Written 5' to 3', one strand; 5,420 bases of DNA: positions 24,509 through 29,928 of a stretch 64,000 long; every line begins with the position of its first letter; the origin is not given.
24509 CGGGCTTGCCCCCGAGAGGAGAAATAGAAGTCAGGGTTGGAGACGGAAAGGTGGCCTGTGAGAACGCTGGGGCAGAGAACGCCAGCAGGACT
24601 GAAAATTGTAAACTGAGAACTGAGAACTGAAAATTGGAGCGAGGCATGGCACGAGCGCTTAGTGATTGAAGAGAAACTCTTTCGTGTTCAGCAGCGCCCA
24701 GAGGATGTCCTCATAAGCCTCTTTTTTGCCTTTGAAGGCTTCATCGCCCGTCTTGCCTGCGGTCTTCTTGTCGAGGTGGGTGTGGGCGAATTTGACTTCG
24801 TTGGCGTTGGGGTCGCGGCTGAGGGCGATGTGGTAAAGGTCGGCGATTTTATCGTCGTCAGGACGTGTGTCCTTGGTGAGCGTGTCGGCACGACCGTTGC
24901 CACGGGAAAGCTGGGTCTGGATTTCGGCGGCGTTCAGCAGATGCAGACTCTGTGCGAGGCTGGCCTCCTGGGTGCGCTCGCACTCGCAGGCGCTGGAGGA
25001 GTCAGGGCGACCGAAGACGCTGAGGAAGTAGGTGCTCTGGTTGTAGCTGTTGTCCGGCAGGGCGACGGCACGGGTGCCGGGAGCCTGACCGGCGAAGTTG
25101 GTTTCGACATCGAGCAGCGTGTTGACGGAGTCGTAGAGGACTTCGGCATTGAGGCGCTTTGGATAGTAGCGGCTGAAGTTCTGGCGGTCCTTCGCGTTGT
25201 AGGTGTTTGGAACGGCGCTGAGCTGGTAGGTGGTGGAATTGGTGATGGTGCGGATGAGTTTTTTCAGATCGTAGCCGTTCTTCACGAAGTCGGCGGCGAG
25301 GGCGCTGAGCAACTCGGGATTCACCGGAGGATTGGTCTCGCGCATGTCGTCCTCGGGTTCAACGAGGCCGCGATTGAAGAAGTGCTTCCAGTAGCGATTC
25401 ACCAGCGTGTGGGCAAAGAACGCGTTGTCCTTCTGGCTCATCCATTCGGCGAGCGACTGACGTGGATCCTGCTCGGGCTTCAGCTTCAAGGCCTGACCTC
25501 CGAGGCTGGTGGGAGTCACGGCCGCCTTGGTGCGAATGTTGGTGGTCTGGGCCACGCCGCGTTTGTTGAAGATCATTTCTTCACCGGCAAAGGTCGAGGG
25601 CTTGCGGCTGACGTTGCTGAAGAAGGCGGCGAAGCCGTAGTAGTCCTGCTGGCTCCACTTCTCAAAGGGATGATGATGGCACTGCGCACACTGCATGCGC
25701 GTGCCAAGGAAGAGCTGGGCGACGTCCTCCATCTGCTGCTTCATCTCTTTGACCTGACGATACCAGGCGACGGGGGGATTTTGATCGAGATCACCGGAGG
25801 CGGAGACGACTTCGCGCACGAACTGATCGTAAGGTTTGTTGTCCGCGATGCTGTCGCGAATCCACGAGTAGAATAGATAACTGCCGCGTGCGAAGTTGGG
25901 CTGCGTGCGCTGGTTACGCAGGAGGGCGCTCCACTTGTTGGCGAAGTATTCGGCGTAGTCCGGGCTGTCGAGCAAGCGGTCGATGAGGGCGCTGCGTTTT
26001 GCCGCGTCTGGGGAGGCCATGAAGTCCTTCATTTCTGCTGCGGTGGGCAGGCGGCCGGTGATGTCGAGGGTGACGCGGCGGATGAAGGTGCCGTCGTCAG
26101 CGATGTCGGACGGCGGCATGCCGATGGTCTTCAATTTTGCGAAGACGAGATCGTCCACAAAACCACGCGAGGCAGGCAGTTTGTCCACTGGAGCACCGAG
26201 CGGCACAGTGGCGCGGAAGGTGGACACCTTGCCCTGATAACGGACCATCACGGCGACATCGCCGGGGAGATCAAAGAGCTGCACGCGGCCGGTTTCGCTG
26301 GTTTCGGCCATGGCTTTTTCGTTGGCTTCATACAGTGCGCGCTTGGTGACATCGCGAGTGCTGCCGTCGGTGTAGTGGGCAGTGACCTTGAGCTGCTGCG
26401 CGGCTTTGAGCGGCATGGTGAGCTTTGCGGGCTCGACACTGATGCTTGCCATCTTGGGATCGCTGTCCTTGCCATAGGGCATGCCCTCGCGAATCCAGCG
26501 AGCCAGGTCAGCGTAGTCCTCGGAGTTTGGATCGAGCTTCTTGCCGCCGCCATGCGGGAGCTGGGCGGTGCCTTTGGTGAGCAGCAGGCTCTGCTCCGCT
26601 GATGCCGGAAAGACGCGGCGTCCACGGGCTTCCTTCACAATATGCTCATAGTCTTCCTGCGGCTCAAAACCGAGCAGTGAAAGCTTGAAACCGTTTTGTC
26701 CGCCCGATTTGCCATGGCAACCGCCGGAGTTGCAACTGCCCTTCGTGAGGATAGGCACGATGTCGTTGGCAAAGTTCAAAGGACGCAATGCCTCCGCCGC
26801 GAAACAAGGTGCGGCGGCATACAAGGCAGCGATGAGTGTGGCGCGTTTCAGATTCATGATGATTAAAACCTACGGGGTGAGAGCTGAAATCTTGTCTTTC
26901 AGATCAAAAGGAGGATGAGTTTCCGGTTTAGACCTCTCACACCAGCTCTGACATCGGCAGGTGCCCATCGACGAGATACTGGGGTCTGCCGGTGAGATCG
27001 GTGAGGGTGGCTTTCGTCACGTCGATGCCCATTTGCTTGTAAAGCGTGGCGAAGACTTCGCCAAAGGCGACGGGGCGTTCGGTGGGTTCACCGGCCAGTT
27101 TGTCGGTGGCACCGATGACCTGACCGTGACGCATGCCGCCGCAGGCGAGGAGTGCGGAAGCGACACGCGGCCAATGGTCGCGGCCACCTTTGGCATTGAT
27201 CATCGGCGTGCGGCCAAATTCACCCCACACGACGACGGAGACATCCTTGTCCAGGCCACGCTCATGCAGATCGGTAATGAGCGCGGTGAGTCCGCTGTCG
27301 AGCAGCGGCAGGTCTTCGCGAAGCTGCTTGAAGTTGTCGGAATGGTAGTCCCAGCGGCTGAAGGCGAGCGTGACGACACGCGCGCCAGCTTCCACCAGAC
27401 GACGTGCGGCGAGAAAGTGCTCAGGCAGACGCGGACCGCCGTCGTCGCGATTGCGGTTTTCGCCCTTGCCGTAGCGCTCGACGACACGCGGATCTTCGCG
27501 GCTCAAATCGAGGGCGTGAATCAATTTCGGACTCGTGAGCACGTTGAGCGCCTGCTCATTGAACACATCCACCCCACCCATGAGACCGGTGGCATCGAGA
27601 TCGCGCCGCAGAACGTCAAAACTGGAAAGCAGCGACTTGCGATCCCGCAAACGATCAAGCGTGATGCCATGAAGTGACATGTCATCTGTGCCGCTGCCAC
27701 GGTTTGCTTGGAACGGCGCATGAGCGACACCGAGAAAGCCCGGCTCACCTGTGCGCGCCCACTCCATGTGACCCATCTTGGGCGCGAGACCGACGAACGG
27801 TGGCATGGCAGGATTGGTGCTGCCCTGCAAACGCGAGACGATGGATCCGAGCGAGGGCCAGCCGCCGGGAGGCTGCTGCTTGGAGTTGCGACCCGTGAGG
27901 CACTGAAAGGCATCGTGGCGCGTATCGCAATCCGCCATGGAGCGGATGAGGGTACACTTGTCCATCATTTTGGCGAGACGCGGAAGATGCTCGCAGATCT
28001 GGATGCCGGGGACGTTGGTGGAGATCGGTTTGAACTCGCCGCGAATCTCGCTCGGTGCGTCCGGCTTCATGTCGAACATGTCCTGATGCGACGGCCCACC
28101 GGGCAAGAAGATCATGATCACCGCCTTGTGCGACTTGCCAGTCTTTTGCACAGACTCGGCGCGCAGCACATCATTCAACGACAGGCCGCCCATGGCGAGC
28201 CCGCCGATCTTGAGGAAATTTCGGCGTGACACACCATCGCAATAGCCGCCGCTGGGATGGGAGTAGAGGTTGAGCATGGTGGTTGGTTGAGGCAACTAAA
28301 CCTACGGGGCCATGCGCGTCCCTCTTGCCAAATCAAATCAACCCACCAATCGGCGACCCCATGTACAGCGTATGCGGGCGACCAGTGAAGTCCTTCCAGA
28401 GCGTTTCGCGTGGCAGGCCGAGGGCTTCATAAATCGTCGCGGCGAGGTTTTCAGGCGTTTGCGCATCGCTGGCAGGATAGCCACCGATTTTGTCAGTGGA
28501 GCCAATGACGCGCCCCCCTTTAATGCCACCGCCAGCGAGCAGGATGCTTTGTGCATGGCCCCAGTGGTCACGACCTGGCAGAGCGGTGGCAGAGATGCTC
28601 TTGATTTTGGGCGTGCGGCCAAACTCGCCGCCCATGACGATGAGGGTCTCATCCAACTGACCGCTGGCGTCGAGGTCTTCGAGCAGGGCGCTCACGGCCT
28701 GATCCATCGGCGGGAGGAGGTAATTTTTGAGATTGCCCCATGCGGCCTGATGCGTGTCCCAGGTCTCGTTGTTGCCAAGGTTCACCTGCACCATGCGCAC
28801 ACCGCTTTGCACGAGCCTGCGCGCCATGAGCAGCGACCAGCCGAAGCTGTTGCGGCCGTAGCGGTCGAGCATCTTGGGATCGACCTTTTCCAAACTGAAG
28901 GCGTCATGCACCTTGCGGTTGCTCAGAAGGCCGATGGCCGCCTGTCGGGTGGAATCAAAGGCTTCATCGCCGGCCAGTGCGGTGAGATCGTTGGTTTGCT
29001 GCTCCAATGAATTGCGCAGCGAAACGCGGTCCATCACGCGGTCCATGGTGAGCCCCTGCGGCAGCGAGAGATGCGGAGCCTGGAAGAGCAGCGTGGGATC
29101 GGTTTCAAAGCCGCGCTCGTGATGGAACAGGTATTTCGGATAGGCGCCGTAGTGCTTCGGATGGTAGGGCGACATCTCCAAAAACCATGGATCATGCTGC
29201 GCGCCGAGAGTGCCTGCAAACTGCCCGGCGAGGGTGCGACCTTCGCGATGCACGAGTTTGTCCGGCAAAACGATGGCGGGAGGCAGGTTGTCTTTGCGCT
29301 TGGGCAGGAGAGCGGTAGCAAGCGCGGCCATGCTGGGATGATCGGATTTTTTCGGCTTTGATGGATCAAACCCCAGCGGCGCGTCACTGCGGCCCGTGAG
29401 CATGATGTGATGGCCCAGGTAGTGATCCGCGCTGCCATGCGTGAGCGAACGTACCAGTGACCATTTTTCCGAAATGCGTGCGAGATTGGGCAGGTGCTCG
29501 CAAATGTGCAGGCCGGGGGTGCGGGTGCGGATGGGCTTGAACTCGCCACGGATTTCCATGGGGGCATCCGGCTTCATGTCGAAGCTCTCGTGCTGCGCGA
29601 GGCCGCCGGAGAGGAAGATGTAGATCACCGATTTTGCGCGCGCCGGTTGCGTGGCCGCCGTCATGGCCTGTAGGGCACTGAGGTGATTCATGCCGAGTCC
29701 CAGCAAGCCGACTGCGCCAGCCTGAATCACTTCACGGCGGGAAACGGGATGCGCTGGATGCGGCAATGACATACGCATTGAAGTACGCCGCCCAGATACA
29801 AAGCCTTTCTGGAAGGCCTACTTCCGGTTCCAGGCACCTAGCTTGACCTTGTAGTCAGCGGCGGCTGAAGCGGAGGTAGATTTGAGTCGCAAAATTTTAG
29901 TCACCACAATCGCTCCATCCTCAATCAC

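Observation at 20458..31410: Seven-gene co-directional locus: 3x DUF1501, AbrB-like ORF, DUF1549/DUF1553, IPT/PPC protein, PSCyt1-WD40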

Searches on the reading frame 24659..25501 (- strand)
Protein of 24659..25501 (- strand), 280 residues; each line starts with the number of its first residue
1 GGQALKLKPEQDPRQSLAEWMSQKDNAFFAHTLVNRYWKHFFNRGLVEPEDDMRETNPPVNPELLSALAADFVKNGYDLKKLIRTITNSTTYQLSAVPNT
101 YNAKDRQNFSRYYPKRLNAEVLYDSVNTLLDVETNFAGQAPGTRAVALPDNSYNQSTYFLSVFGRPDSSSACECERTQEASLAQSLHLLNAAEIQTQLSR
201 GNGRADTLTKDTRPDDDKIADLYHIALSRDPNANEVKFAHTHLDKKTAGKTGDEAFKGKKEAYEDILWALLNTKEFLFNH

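Call 92: search_protein_families(library=pfam, proteins=[window:24659-25501:-], max_evalue=10)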
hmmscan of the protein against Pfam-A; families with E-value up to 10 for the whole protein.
window:24659-25501:- (280 aa): 2 families
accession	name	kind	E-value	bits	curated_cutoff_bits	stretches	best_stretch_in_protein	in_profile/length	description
PF07587.16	PSD1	-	3.5e-46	158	28.5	1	14-241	2-242/244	Protein of unknown function (DUF1553)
PF07624.16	PSD2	-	0.031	14.4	25.8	1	65-90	47-72/74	Protein of unknown function (DUF1585)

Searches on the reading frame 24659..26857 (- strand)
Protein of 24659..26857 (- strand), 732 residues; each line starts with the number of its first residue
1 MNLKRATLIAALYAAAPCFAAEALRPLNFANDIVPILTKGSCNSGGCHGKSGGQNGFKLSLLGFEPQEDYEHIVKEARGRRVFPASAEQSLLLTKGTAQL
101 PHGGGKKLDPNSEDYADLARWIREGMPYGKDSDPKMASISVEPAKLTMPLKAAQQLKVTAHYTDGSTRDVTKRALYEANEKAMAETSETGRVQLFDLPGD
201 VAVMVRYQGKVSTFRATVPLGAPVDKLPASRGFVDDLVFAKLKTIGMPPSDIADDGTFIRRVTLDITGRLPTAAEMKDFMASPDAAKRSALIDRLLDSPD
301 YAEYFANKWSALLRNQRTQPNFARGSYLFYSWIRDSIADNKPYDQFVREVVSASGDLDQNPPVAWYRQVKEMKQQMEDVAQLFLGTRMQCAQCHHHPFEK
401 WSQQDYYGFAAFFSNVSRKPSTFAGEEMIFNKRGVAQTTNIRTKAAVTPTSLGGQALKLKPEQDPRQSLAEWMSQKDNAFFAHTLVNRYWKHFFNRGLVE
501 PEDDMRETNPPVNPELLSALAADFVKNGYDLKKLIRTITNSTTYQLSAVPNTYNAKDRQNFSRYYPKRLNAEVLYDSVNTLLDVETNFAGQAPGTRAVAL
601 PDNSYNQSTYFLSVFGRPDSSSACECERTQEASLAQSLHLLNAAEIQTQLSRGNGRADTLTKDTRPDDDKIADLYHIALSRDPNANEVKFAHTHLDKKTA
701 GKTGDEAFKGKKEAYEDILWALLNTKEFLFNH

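Call 5: search_protein_families(library=pfam, proteins=[window:24659-26857:-], max_evalue=0.01)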
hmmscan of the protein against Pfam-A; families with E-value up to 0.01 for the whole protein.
window:24659-26857:- (732 aa): 3 families
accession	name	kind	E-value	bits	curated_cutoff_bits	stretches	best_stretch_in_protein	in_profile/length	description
PF07583.16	PSCyt2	-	6.3e-53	180.3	29.8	1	234-417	2-208/209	Protein of unknown function (DUF1549)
PF07587.16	PSD1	-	1.5e-46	159.3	28.5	1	466-693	2-242/244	Protein of unknown function (DUF1553)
PF00427.26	PBS_linker_poly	-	0.0047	17.4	28.7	0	263-307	74-119/126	Phycobilisome Linker polypeptide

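Call 32: search_solved_structures(query=window:24659-26857:-, max_evalue=1)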
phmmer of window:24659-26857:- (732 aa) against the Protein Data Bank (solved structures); distinct sequences matched with E-value up to 1: 13.
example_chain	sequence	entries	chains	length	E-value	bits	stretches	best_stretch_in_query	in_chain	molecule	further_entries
9ifo_A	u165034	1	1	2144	1e-18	70.4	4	137-195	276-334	Teneurin-Like Protein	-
9pt5_A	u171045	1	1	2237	1.2e-18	70.1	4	137-195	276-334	Teneurin-like protein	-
8gyr_A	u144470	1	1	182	0.0034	19.1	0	136-190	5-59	Leptospira Immunoglobulin-like protein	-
8gyr_B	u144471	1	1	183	0.004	18.8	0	136-190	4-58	LigA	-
5nmw_A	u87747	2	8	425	0.1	14.2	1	459-544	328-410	Flavin-containing monooxygenase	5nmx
7ext_03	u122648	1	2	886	0.23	13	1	265-316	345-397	Phycobiliprotein ApcE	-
2l06_A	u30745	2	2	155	0.47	12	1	265-314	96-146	Phycobilisome LCM core-membrane linker polypeptide | Phycobiliprotein ApcE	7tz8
3osj_A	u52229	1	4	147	0.68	11.5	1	265-313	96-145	Phycobilisome LCM core-membrane linker polypeptide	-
2n7s_A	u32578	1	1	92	0.79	11.3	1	136-182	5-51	Ig-like repeat domain protein 1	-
9spj_ZA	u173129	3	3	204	0.81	11.2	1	536-641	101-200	40S ribosomal protein S8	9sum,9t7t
6jyn_A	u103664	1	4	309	0.9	11.1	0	387-443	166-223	human norovirus P domain protein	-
2mh4_A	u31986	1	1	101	0.92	11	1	136-182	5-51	LigB-like protein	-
1iom_A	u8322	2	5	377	0.99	10.9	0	240-299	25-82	CITRATE SYNTHASE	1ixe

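Call 65: search_protein_families(library=ncbifam, proteins=[window:24659-26857:-], max_evalue=0.01)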
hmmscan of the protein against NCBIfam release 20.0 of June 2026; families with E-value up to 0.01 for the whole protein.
window:24659-26857:- (732 aa): 1 family
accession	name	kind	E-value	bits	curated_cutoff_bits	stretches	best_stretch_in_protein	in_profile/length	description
TIGR04039.1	MXAN_0977_Heme2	hypoth_equivalog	0.0049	16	362.85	0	345-401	144-198/336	MbnH family di-heme enzyme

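Call 92: search_protein_families(library=pfam, proteins=[window:24659-26857:-], max_evalue=10)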
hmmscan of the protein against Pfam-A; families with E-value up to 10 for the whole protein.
window:24659-26857:- (732 aa): 5 families
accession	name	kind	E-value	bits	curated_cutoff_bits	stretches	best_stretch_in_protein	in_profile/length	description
PF07583.16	PSCyt2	-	6.3e-53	180.3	29.8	1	234-417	2-208/209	Protein of unknown function (DUF1549)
PF07587.16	PSD1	-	1.5e-46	159.3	28.5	1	466-693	2-242/244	Protein of unknown function (DUF1553)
PF00427.26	PBS_linker_poly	-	0.0047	17.4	28.7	1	263-307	74-119/126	Phycobilisome Linker polypeptide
PF02368.24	Big_2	-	0.014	15.8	22.8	1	137-193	3-55/79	Bacterial Ig-like domain (group 2)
PF03150.19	CCP_MauG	-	0.019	16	25.6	1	285-349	89-146/149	Di-haem cytochrome c peroxidase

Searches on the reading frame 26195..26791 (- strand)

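Call 90: search_protein_families(library=pfam, proteins=[window:26195-26791:-], max_evalue=1)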
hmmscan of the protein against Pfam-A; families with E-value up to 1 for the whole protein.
seq(199 aa): 2 families
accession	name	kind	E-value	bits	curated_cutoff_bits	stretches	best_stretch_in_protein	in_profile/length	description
PF02368.24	Big_2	-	0.0029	18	22.8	1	115-171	3-55/79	Bacterial Ig-like domain (group 2)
PF18957.6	RibLong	-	0.038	15.3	27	1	104-149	44-87/93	Long Rib domain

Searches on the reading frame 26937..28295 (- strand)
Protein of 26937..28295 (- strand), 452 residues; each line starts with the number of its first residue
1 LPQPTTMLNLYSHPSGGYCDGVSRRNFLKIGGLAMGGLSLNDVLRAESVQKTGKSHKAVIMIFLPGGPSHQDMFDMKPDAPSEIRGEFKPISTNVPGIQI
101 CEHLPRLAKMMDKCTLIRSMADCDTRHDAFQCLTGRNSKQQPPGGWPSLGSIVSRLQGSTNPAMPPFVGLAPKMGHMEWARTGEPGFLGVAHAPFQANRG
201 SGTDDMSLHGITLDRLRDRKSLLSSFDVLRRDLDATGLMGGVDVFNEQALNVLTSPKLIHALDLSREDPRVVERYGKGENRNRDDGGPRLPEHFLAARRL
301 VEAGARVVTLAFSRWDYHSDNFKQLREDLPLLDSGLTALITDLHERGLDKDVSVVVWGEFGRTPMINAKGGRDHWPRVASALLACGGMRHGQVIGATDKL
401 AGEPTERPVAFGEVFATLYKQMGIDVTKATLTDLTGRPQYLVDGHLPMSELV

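Call 5: search_protein_families(library=pfam, proteins=[window:26937-28295:-], max_evalue=0.01)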
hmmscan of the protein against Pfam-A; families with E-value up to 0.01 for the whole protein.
window:26937-28295:- (452 aa): 1 family
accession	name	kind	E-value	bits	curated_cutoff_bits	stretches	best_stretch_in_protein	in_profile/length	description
PF07394.17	DUF1501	-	1.9e-85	287.9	27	1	57-445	2-383/390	Protein of unknown function (DUF1501)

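Call 31: search_solved_structures(query=window:26937-28277:-, max_evalue=1, show_alignments=2)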
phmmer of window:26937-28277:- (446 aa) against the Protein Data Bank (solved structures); distinct sequences matched with E-value up to 1: 0.

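Call 65: search_protein_families(library=ncbifam, proteins=[window:26937-28277:-], max_evalue=0.01)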
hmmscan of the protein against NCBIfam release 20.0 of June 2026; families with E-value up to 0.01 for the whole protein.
window:26937-28277:- (446 aa): 0 families

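Call 73: find_homologous_proteins(query=window:26937-28277:-, max_evalue=0.00001)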
Query window:26937-28277:- (446 aa): 8000 proteins with E <= 0.00001 among 8000 candidates; the best 120 are listed.
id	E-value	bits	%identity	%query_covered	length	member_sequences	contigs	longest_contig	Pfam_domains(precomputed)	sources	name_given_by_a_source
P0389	3.2e-288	974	94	100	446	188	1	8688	PF07394.18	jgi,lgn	jgi:hypothetical protein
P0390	1.7e-275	932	89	100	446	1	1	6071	PF07394.18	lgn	-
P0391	6.3e-275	930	89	100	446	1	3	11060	PF07394.18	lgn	-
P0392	9.0e-275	930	89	100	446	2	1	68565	PF07394.18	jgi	jgi:hypothetical protein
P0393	1.2e-273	926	88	100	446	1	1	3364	PF07394.18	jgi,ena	jgi:hypothetical protein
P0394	2.9e-272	921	88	100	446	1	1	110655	PF07394.18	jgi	jgi:hypothetical protein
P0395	2.5e-271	918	88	100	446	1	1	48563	PF07394.18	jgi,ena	-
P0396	2.6e-271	918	88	100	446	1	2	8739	PF07394.18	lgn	-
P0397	3.1e-271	918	88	100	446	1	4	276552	PF07394.18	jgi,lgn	jgi:hypothetical protein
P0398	4.8e-271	917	88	100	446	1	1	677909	PF07394.18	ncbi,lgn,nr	ncbi:MAG: DUF1501 domain-containing protein [Verrucomicrobiaceae bacterium]|nr:DUF1501 domain-contai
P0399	1.3e-270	916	87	100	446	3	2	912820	PF07394.18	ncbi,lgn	ncbi:MAG: DUF1501 domain-containing protein [Verrucomicrobiaceae bacterium]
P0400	5.8e-270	914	87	100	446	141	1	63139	PF07394.18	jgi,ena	-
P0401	9.1e-270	913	88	100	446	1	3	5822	PF07394.18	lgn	-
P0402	3.1e-266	901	85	100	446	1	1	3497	PF07394.18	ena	-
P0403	5.7e-264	894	87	98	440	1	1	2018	PF07394.18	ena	-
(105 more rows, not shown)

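Call 84: predict_structure(alignment_id=A7)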
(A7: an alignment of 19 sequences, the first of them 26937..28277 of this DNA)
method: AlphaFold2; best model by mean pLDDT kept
length: 446 residues; sequences in the alignment: 19
mean_pLDDT: 52.6   pTM: 0.62
mean pLDDT of the five models: 52.6, 49.9, 47.9, 47.6, 42.0
residues with pLDDT >= 90: 10; 70-90: 96; 50-70: 112; < 50: 228
segments of 3 or more residues with pLDDT < 50: 1-38, 61-65, 114-248, 278-280, 309-313, 353-372, 390-400, 426-431
pLDDT, mean of each block of 10 residues (from residue 1): 28 31 30 44 54 68 55 60 81 84 84 44 28 31 29 35 38 29 26 26 31 37 40 37 49 71 85 53 72 75 60 61 85 91 80 45 37 65 62 39 59 65 53 58 54
secondary structure, 60 per line:
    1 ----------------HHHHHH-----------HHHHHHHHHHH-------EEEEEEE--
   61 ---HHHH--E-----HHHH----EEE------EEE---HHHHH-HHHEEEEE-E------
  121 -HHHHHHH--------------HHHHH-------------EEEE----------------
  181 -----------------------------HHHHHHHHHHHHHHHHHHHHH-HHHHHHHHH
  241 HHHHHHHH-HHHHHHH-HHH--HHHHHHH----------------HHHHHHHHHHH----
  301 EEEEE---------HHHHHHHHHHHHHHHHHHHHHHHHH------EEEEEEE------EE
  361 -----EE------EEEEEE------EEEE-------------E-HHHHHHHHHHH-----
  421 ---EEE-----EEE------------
elements in order: H17-22 H34-44 E52-58 H64-67 H76-79 E84-86 E93-95 H99-103 E108-112 H122-128 H143-147 E161-164 H210-230 H232-248 H250-256 H263-269 H286-296 E301-305 H315-339 E346-352 E374-379 E386-389 H405-415 E424-426 E432-434

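Call 87: fold_search(model_id=the predicted structure, library=pdb)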
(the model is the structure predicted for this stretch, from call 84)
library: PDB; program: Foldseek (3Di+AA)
matches with E <= 10: 702; with E <= 0.001: 4
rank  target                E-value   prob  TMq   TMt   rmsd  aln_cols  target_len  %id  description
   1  2w5q                  4.2e-04  0.99  0.35  0.36   9.8       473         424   11  Structure-based mechanism of lipoteichoic acid synthesis by Staphylococcus aureus LtaS. (released 2009-02-03)
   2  1p49                  6.8e-04  0.98  0.34  0.28  17.1       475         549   11  Structure of Human Placental Estrone/DHEA Sulfatase (released 2003-08-12)
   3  2w5r                  7.3e-04  0.98  0.35  0.37  10.0       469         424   11  Structure-based mechanism of lipoteichoic acid synthesis by Staphylococcus aureus LtaS. (released 2009-02-03)
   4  8di0_C                9.2e-04  0.98  0.34  0.33   9.2       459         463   10  Bfo2290: Tannerella forsythia chondroitin sulfate A sulfatase (released 2022-08-17)
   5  4upk_A                1.0e-03  0.95  0.33  0.30  11.5       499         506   10  Phosphonate monoester hydrolase SpPMH from Silicibacter pomeroyi (released 2015-07-01)
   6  4fdi_B                1.3e-03  0.94  0.30  0.28  12.1       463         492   12  The molecular basis of mucopolysaccharidosis IV A (released 2012-09-05)
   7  8eg3                  1.5e-03  0.97  0.34  0.28  16.6       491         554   11  Structure of human placental steroid (estrone/DHEA) sulfatase at 2.0 angstrom resolution (released 2022-12-07)
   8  6psm_F                1.6e-03  0.95  0.33  0.33  13.1       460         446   11  Crystal structure of PsS1_19B C77S in complex with kappa-neocarrabiose (released 2019-09-25)
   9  5gov_A                1.7e-03  0.96  0.33  0.42  10.2       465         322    9  Crystal Structure of MCR-1, a phosphoethanolamine transferase, extracellular domain (released 2016-12-21)
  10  6li4_B                1.7e-03  0.96  0.32  0.41   8.8       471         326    9  Crystal structure of MCR-1-S (released 2020-09-16)
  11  2w8d_A                1.8e-03  0.97  0.35  0.36  11.3       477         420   12  Distinct and essential morphogenic functions for wall- and lipo- teichoic acids in Bacillus subtilis (released 2009-03-03)
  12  6b0j_B                1.8e-03  0.93  0.32  0.32  12.8       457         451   12  Crystal structure of Ps i-CgsB in complex with k-i-k-neocarrahexaose (released 2018-03-14)
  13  7stv                  1.9e-03  0.97  0.22  0.22   5.6       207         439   16  Crystal structure of sulfatase from Pedobacter yulinensis (released 2022-01-26)
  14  8di0_A                2.0e-03  0.97  0.37  0.37   9.9       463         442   10  Bfo2290: Tannerella forsythia chondroitin sulfate A sulfatase (released 2022-08-17)
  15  7kng_A                2.1e-03  0.99  0.20  0.18   4.4       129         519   16  2.10A resolution structure of independent Phosphoglycerate mutase from C. elegans in complex with a macrocyclic peptid (released 2021-04-07)
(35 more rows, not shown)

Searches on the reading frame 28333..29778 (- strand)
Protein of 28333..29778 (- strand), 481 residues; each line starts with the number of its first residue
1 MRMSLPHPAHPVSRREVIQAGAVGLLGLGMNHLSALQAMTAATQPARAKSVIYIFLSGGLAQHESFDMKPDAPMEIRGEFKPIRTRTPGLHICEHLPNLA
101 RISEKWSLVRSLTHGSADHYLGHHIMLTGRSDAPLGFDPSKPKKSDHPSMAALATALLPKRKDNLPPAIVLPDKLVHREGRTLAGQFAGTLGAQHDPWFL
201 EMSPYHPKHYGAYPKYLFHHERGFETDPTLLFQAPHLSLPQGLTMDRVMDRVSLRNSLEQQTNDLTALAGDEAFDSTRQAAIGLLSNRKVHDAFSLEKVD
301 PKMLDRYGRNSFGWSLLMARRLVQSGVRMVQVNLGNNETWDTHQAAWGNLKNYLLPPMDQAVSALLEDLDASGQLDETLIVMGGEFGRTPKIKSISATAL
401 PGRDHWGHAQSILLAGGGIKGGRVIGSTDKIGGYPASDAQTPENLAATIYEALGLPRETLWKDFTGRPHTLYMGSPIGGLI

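Call 5: search_protein_families(library=pfam, proteins=[window:28333-29778:-], max_evalue=0.01)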
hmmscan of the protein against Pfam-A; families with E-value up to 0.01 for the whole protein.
window:28333-29778:- (481 aa): 1 family
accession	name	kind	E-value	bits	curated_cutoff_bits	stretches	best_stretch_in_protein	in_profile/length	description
PF07394.17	DUF1501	-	2e-86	291.1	27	1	48-471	1-379/390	Protein of unknown function (DUF1501)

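Call 65: search_protein_families(library=ncbifam, proteins=[window:28333-29778:-], max_evalue=0.01)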
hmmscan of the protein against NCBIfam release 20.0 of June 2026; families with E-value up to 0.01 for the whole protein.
window:28333-29778:- (481 aa): 0 families
